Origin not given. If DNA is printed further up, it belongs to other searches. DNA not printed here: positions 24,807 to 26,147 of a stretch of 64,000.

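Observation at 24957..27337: Unclassified protein plus minimal NB-ARC-like NTPase fused to an Mrr nuclease: candidate undescribed two-gene conflict/defence module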

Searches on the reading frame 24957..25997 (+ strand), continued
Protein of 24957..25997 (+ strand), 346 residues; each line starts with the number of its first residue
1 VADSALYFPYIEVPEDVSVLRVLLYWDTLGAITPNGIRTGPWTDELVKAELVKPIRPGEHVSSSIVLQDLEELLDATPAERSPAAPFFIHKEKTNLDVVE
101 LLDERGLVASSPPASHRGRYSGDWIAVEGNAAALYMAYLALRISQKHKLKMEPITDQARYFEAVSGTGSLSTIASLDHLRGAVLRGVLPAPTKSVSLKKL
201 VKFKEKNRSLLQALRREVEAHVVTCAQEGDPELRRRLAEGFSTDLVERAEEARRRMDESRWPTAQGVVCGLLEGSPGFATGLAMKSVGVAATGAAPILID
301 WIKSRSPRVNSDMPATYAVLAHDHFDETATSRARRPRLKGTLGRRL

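Call 83: fold_search(model_id=the predicted structure, library=viral)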
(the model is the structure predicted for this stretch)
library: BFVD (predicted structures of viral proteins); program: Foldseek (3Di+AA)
matches with E <= 10: 65; with E <= 0.001: 0
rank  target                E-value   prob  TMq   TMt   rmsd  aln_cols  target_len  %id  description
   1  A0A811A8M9            2.5e-01  0.13  0.16  0.11  19.8       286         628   12  (no name in the UniProt tables at hand)
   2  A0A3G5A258            1.0e+00  0.03  0.13  0.08  26.8       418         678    9  Superfamily II helicase (Fragment) [Gaeavirus sp.]
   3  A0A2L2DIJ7            1.1e+00  0.03  0.12  0.14  18.6       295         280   10  p13-like protein [Acanthamoeba polyphaga mimivirus]
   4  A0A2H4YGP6            1.6e+00  0.05  0.10  0.12  17.4       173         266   12  Uncharacterized protein [Raoultella phage Ro1]
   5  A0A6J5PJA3            1.7e+00  0.06  0.16  0.19  19.2       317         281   13  Helix-turn-helix domain containing protein [uncultured Caudovirales phage]
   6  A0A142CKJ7            1.9e+00  0.02  0.10  0.09  21.2       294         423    9  (no name in the UniProt tables at hand)
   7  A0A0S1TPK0            2.3e+00  0.04  0.12  0.12  18.9       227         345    8  G protein-coupled receptor-6.4 [Elephant endotheliotropic herpesvirus 4]
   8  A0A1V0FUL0            2.3e+00  0.02  0.08  0.04  21.4       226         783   14  Outer capsid protein VP4 [Rotavirus A]
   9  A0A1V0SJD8            2.9e+00  0.03  0.11  0.13  14.4       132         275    9  Glycosyltransferase family 2 [Klosneuvirus KNV1]
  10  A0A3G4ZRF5            3.1e+00  0.02  0.11  0.14  32.0       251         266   19  Uncharacterized protein [Barrevirus sp.]
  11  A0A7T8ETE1            3.3e+00  0.08  0.16  0.24  12.5       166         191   10  (no name in the UniProt tables at hand)
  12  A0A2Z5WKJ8            3.3e+00  0.04  0.12  0.18  17.3       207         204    8  Homing endonuclease [Enterobacteria phage T2]
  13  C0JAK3                3.3e+00  0.02  0.12  0.15  25.3       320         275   13  Polyhedrin protein [Cypovirus mosquito/0507BS3/Xinjiang]
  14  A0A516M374            3.8e+00  0.08  0.11  0.18   6.6        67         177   16  (no name in the UniProt tables at hand)
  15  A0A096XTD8            4.0e+00  0.06  0.12  0.25  10.2        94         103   15  Uncharacterized protein [Enterococcus phage ECP3]
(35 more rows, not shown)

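Call 85: search_protein_families(library=pfam, proteins=[L025:4512-5876:+, L025:2353-4689:+, L025:9193-10941:-, L027:4883-5965:+, L027:7003-7614:+, L027:7627-8253:+, L029:1767-3074:+, L031:7194-7907:-, L031:10352-12667:-, L027:2472-3650:+], max_evalue=0.0001)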
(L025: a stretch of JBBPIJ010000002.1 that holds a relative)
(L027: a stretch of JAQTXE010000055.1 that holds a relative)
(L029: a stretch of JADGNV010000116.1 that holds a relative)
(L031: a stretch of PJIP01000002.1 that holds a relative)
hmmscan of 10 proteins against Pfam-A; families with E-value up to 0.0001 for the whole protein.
L025:4512-5876:+ (455 aa): 1 family
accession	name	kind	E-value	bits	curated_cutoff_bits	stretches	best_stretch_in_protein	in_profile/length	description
PF19952.5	DUF6414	-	2.7e-15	57.3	25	1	127-454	3-283/283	Domain of unknown function (DUF6414)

L025:2353-4689:+ (779 aa): 1 family
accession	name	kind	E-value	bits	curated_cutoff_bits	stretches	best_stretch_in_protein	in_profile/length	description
PF01734.28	Patatin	-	1.1e-16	62.1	27.7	1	416-624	1-190/191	Patatin-like phospholipase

L025:9193-10941:- (583 aa): 1 family
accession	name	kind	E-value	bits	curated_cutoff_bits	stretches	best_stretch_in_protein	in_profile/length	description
PF00899.27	ThiF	-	2.9e-17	63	28.1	1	326-486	18-168/238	ThiF family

L027:4883-5965:+ (361 aa): 0 families

L027:7003-7614:+ (204 aa): 0 families

L027:7627-8253:+ (209 aa): 0 families

L029:1767-3074:+ (436 aa): 0 families

L031:7194-7907:- (238 aa): 0 families

L031:10352-12667:- (772 aa): 1 family
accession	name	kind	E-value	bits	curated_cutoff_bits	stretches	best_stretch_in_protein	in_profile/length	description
PF00271.37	Helicase_C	-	2.9e-06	27.9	23.5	1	613-657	67-109/110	Helicase conserved C-terminal domain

L027:2472-3650:+ (393 aa): 2 families
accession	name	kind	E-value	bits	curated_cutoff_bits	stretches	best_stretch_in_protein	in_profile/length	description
PF13776.11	DUF4172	-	1.3e-31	109.2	25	1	24-105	1-82/82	Domain of unknown function (DUF4172)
PF02661.23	Fic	-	2.9e-17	63.7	24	1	134-246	1-93/93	Fic/DOC family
